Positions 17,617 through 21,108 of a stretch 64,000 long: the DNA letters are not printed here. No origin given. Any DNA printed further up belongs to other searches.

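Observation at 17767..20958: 1063-aa P-loop NTPase with a C-terminal phosphoribosyltransferase-like motif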

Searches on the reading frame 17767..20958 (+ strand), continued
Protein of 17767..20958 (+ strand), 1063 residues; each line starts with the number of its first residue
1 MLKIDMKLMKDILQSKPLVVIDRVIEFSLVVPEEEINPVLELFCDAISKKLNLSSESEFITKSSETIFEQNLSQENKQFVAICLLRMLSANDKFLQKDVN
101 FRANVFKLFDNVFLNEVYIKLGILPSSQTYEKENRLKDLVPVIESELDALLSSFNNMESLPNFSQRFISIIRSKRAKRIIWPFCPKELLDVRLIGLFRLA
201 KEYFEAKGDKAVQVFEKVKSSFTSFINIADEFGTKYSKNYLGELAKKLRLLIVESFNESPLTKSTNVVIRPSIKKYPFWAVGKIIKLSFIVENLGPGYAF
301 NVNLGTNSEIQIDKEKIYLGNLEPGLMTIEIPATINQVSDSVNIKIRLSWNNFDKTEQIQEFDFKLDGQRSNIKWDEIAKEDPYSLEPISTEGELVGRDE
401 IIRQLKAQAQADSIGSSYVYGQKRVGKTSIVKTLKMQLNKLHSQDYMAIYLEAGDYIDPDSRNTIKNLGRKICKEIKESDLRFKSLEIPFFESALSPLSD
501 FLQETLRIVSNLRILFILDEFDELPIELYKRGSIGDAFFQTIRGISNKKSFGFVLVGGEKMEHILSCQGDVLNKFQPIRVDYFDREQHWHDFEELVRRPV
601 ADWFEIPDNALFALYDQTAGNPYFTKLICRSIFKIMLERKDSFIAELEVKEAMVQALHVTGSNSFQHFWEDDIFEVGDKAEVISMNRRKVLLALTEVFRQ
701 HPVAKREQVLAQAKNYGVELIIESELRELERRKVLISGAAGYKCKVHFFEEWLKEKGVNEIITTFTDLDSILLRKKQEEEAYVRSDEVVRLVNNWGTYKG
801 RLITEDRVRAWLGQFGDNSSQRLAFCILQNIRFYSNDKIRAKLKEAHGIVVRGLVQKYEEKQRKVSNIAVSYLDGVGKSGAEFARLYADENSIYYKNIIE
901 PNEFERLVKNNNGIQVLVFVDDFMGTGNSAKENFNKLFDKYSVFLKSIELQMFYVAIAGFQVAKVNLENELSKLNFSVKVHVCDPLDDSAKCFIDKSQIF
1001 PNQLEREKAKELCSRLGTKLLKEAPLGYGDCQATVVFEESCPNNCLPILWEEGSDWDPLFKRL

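Call 55: predict_structure(alignment_id=A2)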
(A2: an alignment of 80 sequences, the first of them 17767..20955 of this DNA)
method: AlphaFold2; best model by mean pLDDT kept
length: 1063 residues; sequences in the alignment: 80
mean_pLDDT: 89.6   pTM: 0.70
mean pLDDT of the five models: 89.6, 88.9, 88.7, 87.4, 87.0
residues with pLDDT >= 90: 661; 70-90: 378; 50-70: 21; < 50: 3
segments of 3 or more residues with pLDDT < 50: 57-59
pLDDT, mean of each block of 10 residues (from residue 1): 85 91 90 87 91 62 76 90 93 86 91 86 86 90 93 91 93 90 92 91 82 86 94 94 94 88 88 92 91 90 92 88 88 92 96 89 95 91 89 82 93 93 92 91 87 93 95 94 93 91 94 95 91 91 93 95 87 90 93 94 94 96 96 94 93 91 92 86 92 92 90 90 93 89 95 91 78 79 86 84 86 92 95 91 90 70 80 74 89 86 77 85 91 87 80 94 93 88 94 93 94 95 93 92 95 91 82
secondary structure, 60 per line:
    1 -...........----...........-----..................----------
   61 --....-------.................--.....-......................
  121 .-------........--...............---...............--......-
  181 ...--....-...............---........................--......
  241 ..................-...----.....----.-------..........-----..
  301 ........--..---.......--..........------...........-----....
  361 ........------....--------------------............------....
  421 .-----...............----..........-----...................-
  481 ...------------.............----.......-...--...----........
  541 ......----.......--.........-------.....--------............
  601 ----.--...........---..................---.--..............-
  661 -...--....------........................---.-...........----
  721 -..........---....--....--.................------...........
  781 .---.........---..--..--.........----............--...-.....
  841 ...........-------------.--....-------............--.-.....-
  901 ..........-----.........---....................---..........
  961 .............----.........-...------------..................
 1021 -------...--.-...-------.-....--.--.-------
elements in order (helices of 4 or more, strands of 3 or more residues): H2-12 H17-27 H33-50 H63-66 H74-90 H93-97 H99-121 H129-136 H139-153 H157-171 H174-179 H186-189 H191-205 H209-232 H235-258 E267-271 E284-293 E299-308 E316-322 E325-334 E341-351 E357-368 H375-378 H399-410 E417-421 H427-441 E446-452 H461-479 H496-508 E513-519 H533-546 E551-557 H560-568 E576-580 H589-600 H608-618 H622-639 H646-659 H667-670 H677-700 H706-716 H722-731 E735-738 E741-744 H747-763 H770-781 H785-793 H805-813 H818-829 E832-834 H836-851 E868-871 H879-890 H901-910 E916-924 H928-947 E951-960 H961-973 E978-986 H1003-1020 E1035-1037 H1047-1050

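Call 59: fold_search(model_id=the predicted structure, library=pdb)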
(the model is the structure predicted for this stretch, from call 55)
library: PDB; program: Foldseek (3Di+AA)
matches with E <= 10: 1452; with E <= 0.001: 264
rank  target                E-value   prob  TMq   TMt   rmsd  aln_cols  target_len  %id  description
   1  2qby_A                4.0e-09  1.00  0.24  0.57   7.2       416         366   17  Crystal structure of a heterodimer of Cdc6/Orc1 initiators bound to origin DNA (from S. solfataricus) (released 2007-09-11)
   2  7os2_B                1.1e-08  1.00  0.11  0.08  33.0      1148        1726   10  Cryo-EM structure of Brr2 in complex with Jab1/MPN and C9ORF78 (released 2022-02-23)
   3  8efv_C                1.9e-08  1.00  0.20  0.56   8.6       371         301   14  Structure of single homo-hexameric Holliday junction ATP-dependent DNA helicase RuvB motor (released 2023-05-10)
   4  8efy_K                2.3e-08  1.00  0.19  0.53   8.8       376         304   15  Structure of double homo-hexameric AAA+ ATPase RuvB motors (released 2023-05-10)
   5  6s9i_B                2.8e-08  1.00  0.12  0.08  31.6       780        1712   12  Human Brr2 Helicase Region D534C/N1866C in complex with C-tail deleted Jab1 (released 2020-01-22)
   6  4f92                  6.3e-08  1.00  0.11  0.08  34.1      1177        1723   10  Brr2 Helicase Region S1087L (released 2012-10-17)
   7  8efy_C                9.1e-08  1.00  0.20  0.55   8.7       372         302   15  Structure of double homo-hexameric AAA+ ATPase RuvB motors (released 2023-05-10)
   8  7jpq_D                1.8e-07  1.00  0.19  0.43  13.0       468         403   11  ORC-O2-5: Human Origin Recognition Complex (ORC) with subunits 2,3,4,5 (released 2020-09-02)
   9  7jgr_D                1.9e-07  1.00  0.20  0.44  12.8       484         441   12  Structure of Drosophila ORC bound to DNA (84 bp) and Cdc6 (released 2020-09-09)
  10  5uj7_D                2.5e-07  1.00  0.18  0.43  13.0       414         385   12  Structure of the active form of human Origin Recognition Complex ATPase motor module, complex subunitS 1, 4, 5 (released 2017-02-08)
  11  7jgr_A                2.7e-07  1.00  0.22  0.52  12.1       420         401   13  Structure of Drosophila ORC bound to DNA (84 bp) and Cdc6 (released 2020-09-09)
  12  2qby_B                2.9e-07  1.00  0.21  0.50   9.3       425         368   13  Crystal structure of a heterodimer of Cdc6/Orc1 initiators bound to origin DNA (from S. solfataricus) (released 2007-09-11)
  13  5uj7_C                3.5e-07  1.00  0.18  0.42  13.1       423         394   12  Structure of the active form of human Origin Recognition Complex ATPase motor module, complex subunitS 1, 4, 5 (released 2017-02-08)
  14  1in4                  3.8e-07  1.00  0.19  0.56   8.8       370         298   15  THERMOTOGA MARITIMA RUVB HOLLIDAY JUNCTION BRANCH MIGRATION MOTOR (released 2001-08-08)
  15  7pbl_C                4.0e-07  1.00  0.19  0.53   9.6       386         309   12  RuvAB branch migration motor complexed to the Holliday junction - RuvB AAA+ state s1 [t2 dataset] (released 2022-09-14)
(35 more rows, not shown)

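Call 60: search_solved_structures(query=A2, max_evalue=1, show_alignments=0)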
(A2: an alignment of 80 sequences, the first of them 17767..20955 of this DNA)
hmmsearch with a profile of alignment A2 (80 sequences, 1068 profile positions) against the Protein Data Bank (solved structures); distinct sequences matched with E-value up to 1: 34.
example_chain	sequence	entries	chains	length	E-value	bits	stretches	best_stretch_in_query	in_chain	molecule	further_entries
6d00_1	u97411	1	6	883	0.0013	19.8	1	397-444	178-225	Calcarisporiella thermophila Hsp104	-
6azy_A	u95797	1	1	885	0.0013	19.8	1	397-444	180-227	Heat shock protein Hsp104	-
3j3t_A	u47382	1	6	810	0.01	16.8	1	391-449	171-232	Negative regulator of genetic competence ClpC/MecB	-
3j3r_A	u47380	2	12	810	0.01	16.8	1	391-449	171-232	Negative regulator of genetic competence ClpC/MecB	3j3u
3j3s_A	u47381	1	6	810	0.01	16.8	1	391-449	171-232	Negative regulator of genetic competence ClpC/MecB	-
7abr_A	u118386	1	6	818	0.011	16.7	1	391-449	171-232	Negative regulator of genetic competence ClpC/MecB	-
3pxi_A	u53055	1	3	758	0.013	16.5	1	391-449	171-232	Negative regulator of genetic competence ClpC/MecB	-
1qvr_A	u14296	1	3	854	0.014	16.4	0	397-444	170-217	ClpB protein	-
9ip0_A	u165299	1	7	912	0.016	16.1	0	397-444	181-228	Chaperone protein ClpB1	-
1njf_A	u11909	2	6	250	0.025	15.5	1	396-444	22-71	DNA polymerase III subunit gamma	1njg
29hb_b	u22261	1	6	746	0.037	15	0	398-444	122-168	ATP-dependent Clp protease, ATP-binding subunit ClpE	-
1xxi_B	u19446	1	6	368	0.045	14.7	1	396-443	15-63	DNA polymerase III subunit gamma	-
9oyl_B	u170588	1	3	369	0.045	14.7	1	396-443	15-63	DNA polymerase III subunit tau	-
1jr3_A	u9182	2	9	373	0.046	14.6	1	396-443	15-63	DNA polymerase III subunit gamma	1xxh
3glh_B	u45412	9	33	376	0.046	14.6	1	396-443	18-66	DNA polymerase III subunit tau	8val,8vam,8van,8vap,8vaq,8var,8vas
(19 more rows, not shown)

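Call 66: search_dna_similar(query=window:17767-20955:+, collection=plasmids, mode=protein, max_rows=15)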
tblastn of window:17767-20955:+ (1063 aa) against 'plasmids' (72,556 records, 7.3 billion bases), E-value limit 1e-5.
Records with a match: 12; places in all: 12; records where one place covers at least 80% of the query: 0.
Best place of each record, by identity: <60% 12.
By first word of the organism name: Rhizobium 3; Sinorhizobium 2; Bacillus 2; Bradyrhizobium 2; Diaphorobacter 1; Paraburkholderia 1; Moraxella 1.
By predicted mobility (MOB-suite, as given by PLSDB): non-mobilizable 7; conjugative 5.
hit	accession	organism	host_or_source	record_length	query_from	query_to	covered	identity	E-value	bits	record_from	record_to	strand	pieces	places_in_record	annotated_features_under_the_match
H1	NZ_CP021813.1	Sinorhizobium meliloti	Medicago truncatula,Single Cell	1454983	755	1062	29%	23.8%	4e-7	62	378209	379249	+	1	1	none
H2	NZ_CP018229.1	Rhizobium leguminosarum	Vavilovia formosa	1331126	772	1062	27%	25.1%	3e-13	83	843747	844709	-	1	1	record has no annotation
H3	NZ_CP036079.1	Bacillus mycoides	cell culture,soil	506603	790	1062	26%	26.1%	2e-8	67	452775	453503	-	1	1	hypothetical protein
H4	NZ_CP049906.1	Diaphorobacter sp. HDW4B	single bacterial strain,Hydrophilus ...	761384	790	1062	26%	24.3%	9e-9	68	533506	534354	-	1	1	hypothetical protein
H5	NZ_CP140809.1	Rhizobium beringeri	Trifolium pratense,whole organism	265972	797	1062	25%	23.4%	7e-13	81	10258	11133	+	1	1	hypothetical protein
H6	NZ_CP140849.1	Rhizobium johnstonii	Trifolium pratense,whole organism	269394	797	1062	25%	23.4%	7e-13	81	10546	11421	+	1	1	hypothetical protein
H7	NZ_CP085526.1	Sinorhizobium meliloti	Medicago,cell culture,lupulina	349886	808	1062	24%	23.5%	8e-11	74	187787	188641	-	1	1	hypothetical protein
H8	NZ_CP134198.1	Paraburkholderia sp. FT54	single cell,Rhizosphere soil of Tomato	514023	807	1063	24%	22.1%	9e-8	64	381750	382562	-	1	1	hypothetical protein (x2)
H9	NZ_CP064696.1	Bradyrhizobium sp. 184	Acmispon strigosus,cell culture,root ...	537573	875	1062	18%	25.7%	5e-8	65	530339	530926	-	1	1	hypothetical protein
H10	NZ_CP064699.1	Bradyrhizobium sp. 183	Acmispon strigosus,cell culture,root ...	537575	875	1062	18%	25.7%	5e-8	65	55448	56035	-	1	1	hypothetical protein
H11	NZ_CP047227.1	Moraxella osloensis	whole organism,activated sludge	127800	883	1062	17%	26.5%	3e-7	63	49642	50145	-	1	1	hypothetical protein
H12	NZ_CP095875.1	Bacillus sp. PGP15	-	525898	917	1062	14%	30.9%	1e-9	71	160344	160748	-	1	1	hypothetical protein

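Call 72: get_annotated_region(hit=H5, flank=4000)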
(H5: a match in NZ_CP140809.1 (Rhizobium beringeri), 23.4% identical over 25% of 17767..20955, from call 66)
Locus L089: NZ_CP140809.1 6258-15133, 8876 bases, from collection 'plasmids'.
description: Rhizobium beringeri strain TP6 plasmid pRlX2, complete sequence
organism: Rhizobium beringeri (NCBI taxid 3019934)
taxonomy: Bacteria; Pseudomonadota; Alphaproteobacteria; Hyphomicrobiales; Rhizobiaceae; Rhizobium; Rhizobium beringeri
host: -; source: Trifolium pratense,whole organism; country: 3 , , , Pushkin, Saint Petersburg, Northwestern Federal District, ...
typing (MOB-suite, as given by PLSDB): conjugative; relaxase MOBQ; mating-pair formation MPF_T
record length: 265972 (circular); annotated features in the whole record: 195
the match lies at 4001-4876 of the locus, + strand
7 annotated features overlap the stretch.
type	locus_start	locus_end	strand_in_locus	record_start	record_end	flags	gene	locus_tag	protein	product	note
CDS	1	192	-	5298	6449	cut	-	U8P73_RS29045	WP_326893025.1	site-specific integrase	GO:0015074 - DNA integration [Evidence IEA]; GO:0006310 - DNA recombination [Evidence IEA]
CDS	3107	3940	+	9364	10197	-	-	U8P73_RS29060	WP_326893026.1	hypothetical protein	-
CDS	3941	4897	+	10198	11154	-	-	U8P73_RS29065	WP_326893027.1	hypothetical protein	-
CDS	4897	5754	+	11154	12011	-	-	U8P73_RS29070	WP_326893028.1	hypothetical protein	-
CDS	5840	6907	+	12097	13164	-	-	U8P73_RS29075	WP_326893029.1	hypothetical protein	-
CDS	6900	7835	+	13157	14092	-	-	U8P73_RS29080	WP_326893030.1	hypothetical protein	-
CDS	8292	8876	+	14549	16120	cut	-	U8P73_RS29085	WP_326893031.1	SIR2 family protein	-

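Call 73: get_annotated_region(hit=H3, flank=4000)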
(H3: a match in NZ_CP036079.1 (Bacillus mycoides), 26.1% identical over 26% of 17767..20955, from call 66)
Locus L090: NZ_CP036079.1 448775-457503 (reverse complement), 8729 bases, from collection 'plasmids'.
description: Bacillus mycoides strain JAS1004 plasmid p507
organism: Bacillus mycoides (NCBI taxid 1405)
taxonomy: Bacteria; Bacillota; Bacilli; Bacillales; Bacillaceae; Bacillus; Bacillus mycoides
host: -; source: cell culture,soil; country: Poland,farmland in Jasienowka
typing (MOB-suite, as given by PLSDB): non-mobilizable; replicon rep_cluster_125; mating-pair formation MPF_T
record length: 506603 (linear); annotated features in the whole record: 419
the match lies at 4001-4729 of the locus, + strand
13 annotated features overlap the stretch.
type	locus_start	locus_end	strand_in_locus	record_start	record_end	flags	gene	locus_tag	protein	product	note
CDS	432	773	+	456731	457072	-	-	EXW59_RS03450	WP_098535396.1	LCI fold-containing protein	-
CDS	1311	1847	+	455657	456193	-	-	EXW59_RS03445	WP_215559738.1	hypothetical protein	-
CDS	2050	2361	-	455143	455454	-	-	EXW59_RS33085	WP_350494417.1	DDE-type integrase/transposase/recombinase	GO:0015074 - DNA integration [Evidence IEA]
CDS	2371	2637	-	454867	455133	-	-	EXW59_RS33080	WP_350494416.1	IS3 family transposase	-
CDS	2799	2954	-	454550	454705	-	-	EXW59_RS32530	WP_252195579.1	hypothetical protein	-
CDS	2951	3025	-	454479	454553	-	-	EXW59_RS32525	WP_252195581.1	hypothetical protein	-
CDS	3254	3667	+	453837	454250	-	-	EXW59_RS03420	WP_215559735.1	SMI1/KNR4 family protein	GO:0042546 - cell wall biogenesis [Evidence IEA]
CDS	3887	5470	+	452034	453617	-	-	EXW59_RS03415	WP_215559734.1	hypothetical protein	-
CDS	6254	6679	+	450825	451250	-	-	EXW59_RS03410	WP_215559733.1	HD domain-containing protein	-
CDS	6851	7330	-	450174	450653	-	-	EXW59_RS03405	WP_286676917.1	DNA/RNA helicase domain-containing protein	-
CDS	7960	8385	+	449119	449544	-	-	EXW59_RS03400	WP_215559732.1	hypothetical protein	-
CDS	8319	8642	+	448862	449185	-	-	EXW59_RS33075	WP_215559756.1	IS3 family transposase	GO:0015074 - DNA integration [Evidence IEA]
CDS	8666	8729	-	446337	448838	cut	-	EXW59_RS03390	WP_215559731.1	ATP-binding protein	-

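Call 88: search_dna_similar(query=window:17767-20955:+, collection=phages, mode=protein, max_rows=10)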
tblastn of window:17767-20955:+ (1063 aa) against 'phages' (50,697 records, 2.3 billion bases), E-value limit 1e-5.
No match.

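Call 89: search_protein_families(library=phrogs, proteins=[window:17767-20955:+], max_evalue=0.001)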
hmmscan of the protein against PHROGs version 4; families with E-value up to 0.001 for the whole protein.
window:17767-20955:+ (1063 aa): 1 family
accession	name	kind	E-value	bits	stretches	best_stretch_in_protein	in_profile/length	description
phrog_6841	-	unknown function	1e-05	25.6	0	510-646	163-295/470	-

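Call 96: list_cluster_members(proteins=[P0001, P0117, P0003])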
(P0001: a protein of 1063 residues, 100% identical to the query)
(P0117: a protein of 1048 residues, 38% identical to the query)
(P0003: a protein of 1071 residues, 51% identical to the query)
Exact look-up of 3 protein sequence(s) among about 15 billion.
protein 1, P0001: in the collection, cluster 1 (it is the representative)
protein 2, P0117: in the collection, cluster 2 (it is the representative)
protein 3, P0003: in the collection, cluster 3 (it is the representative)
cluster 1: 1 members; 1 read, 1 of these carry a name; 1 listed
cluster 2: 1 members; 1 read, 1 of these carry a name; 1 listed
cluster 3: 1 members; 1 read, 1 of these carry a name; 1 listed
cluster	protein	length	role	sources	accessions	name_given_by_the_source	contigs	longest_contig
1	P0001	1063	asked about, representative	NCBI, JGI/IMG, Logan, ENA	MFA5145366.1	MAG: ATP-binding protein [Candidatus Omnitrophota bacterium]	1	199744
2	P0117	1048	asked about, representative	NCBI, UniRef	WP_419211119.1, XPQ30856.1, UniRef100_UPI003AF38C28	AAA family ATPase [Maribacter sp. X9] | phosphoribosyltransferase-like protein n=1 Tax=Maribacter sp. X9 TaxID=3402159 ...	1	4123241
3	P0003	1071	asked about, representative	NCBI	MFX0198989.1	MAG: AAA family ATPase, partial [Candidatus Hodarchaeota archaeon]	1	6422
